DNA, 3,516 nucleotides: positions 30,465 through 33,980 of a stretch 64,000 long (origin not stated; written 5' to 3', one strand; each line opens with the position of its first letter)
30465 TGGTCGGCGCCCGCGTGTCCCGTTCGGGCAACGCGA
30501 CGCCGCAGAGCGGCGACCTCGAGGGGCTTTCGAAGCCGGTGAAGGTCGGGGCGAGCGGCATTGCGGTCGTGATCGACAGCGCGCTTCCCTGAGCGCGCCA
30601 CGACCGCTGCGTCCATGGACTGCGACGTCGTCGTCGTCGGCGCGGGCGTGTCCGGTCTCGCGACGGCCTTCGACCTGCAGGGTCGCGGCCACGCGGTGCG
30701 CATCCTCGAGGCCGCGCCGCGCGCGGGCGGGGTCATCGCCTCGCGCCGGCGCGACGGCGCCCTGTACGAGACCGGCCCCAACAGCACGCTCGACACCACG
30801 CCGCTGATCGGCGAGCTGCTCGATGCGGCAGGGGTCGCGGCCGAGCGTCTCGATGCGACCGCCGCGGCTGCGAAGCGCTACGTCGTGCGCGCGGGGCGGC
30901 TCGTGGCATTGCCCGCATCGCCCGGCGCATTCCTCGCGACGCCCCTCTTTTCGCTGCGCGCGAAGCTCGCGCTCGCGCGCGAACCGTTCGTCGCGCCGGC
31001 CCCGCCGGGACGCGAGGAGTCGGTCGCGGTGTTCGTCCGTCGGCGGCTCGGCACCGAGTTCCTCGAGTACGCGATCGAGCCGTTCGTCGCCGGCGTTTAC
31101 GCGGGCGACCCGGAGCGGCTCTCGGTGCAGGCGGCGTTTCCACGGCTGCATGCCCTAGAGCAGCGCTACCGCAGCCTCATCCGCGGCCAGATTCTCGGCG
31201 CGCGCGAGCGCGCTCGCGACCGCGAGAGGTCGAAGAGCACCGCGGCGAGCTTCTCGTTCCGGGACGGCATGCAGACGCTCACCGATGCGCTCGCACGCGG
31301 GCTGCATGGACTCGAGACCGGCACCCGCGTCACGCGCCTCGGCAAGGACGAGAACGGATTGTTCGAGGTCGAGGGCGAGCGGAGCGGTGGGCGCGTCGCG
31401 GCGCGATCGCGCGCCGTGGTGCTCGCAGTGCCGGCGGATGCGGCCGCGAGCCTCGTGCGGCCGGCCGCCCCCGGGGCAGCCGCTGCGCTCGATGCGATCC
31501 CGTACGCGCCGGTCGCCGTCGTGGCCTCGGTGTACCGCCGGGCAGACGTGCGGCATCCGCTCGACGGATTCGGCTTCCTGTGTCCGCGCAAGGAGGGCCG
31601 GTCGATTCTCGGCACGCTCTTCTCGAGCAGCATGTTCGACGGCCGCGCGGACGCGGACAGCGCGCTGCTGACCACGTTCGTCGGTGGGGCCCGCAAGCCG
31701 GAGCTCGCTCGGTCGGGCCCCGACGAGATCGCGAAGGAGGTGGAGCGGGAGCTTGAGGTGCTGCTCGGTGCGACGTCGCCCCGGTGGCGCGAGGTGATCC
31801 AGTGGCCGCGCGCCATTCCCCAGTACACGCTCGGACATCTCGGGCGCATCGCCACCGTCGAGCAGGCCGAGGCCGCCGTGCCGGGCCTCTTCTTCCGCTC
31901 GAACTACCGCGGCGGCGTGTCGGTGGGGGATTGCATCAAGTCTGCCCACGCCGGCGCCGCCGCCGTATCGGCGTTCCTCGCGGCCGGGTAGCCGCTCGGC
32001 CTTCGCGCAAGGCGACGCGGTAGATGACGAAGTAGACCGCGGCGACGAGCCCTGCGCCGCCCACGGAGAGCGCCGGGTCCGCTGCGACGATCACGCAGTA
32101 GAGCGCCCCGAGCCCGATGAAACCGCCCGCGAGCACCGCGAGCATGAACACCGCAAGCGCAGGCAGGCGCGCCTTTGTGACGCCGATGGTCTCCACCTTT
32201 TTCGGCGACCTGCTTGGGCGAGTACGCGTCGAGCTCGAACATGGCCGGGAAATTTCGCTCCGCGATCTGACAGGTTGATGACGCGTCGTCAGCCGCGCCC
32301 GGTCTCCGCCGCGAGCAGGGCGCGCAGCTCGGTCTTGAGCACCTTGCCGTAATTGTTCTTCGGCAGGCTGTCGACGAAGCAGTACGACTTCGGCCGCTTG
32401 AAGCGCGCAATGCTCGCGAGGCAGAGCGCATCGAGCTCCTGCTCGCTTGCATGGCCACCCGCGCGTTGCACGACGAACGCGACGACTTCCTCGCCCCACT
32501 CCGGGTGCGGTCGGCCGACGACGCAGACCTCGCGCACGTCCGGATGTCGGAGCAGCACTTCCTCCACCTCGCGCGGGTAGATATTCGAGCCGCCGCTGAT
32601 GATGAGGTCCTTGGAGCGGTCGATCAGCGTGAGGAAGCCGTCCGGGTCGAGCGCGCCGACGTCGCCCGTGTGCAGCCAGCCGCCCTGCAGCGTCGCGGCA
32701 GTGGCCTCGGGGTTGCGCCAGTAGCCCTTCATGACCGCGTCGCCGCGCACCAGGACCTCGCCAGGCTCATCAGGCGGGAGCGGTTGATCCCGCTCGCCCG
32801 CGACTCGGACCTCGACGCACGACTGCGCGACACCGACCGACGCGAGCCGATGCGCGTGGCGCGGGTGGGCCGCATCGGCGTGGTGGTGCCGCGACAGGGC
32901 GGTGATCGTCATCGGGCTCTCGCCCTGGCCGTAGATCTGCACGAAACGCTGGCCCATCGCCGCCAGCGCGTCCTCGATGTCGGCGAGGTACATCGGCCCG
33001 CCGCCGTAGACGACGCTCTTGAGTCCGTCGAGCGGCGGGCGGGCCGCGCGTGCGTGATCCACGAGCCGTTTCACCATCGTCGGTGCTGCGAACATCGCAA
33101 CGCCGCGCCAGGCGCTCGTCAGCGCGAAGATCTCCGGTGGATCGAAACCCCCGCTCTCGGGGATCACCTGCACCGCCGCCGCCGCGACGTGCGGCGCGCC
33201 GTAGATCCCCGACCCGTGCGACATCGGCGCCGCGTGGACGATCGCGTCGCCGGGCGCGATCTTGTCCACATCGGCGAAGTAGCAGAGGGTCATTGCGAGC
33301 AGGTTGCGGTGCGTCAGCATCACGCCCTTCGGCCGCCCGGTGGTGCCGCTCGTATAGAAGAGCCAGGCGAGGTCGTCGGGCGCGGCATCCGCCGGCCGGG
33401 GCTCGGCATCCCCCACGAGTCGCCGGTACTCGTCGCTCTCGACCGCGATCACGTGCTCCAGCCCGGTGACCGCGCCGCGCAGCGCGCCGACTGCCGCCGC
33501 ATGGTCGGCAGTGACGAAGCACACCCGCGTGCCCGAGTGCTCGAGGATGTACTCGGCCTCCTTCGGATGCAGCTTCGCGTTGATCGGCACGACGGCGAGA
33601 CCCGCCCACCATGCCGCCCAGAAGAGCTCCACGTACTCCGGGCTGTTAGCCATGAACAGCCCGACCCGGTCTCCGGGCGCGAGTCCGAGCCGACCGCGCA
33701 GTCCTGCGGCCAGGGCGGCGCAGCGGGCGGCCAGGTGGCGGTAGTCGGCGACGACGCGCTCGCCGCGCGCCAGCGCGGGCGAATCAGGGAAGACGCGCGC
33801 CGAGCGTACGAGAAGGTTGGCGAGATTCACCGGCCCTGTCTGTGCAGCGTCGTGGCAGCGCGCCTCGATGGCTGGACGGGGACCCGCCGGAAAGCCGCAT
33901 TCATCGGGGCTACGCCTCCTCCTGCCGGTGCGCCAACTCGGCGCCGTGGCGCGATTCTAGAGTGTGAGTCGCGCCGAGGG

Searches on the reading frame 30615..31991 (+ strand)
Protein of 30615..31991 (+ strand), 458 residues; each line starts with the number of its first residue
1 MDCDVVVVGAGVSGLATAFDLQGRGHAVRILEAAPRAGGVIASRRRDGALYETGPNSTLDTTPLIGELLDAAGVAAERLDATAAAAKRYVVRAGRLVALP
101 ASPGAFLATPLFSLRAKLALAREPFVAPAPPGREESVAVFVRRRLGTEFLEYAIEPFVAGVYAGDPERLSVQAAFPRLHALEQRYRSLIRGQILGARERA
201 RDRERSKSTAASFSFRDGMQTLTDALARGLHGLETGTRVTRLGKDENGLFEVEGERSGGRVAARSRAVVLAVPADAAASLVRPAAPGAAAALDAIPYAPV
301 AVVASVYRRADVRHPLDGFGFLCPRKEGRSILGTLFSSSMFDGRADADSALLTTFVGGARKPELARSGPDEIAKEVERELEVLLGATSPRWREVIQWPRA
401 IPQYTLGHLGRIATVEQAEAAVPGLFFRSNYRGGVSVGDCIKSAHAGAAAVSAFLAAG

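Call 16: search_protein_families(library=pfam, proteins=[window:30615-31991:+], max_evalue=0.001)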
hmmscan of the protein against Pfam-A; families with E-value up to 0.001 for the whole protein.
window:30615-31991:+ (458 aa): 4 families
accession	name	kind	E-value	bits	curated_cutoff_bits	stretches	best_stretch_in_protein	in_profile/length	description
PF01593.30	Amino_oxidase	-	3.1e-56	192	19.8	1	12-451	1-442/443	Flavin containing amine oxidoreductase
PF01266.30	DAO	-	1.1e-12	48.6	27.9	1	4-347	1-283/353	FAD dependent oxidoreductase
PF13450.12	NAD_binding_8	-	1.2e-11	45.1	21.9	1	7-60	1-54/68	NAD(P)-binding Rossmann-like domain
PF03486.20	HI0933_like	-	0.00089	19.2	50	0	4-38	2-36/244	HI0933-like protein Rossmann domain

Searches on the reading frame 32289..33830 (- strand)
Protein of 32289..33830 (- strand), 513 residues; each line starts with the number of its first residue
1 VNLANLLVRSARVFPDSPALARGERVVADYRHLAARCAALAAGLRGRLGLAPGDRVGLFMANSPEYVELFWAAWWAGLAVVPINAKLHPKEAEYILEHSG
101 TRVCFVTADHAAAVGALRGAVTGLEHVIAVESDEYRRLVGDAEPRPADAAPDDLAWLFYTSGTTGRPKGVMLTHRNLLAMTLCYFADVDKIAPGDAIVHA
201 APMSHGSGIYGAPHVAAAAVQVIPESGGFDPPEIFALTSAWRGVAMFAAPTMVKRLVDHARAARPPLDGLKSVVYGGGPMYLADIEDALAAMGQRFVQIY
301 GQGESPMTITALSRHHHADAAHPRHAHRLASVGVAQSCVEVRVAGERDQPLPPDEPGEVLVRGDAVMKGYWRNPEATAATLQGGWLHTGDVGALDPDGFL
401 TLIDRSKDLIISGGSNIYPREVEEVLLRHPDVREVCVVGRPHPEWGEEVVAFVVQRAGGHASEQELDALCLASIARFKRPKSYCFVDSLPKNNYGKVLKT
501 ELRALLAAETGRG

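Call 16: search_protein_families(library=pfam, proteins=[window:32289-33830:-], max_evalue=0.001)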
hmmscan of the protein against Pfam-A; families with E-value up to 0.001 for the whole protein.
window:32289-33830:- (513 aa): 2 families
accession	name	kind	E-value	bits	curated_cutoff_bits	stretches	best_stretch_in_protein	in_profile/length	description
PF00501.34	AMP-binding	-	1.1e-79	268.5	29.9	1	9-371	3-384/384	AMP-binding enzyme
PF13193.12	AMP-binding_C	-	2.9e-21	76.6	24.5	1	421-496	1-76/76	AMP-binding enzyme C-terminal domain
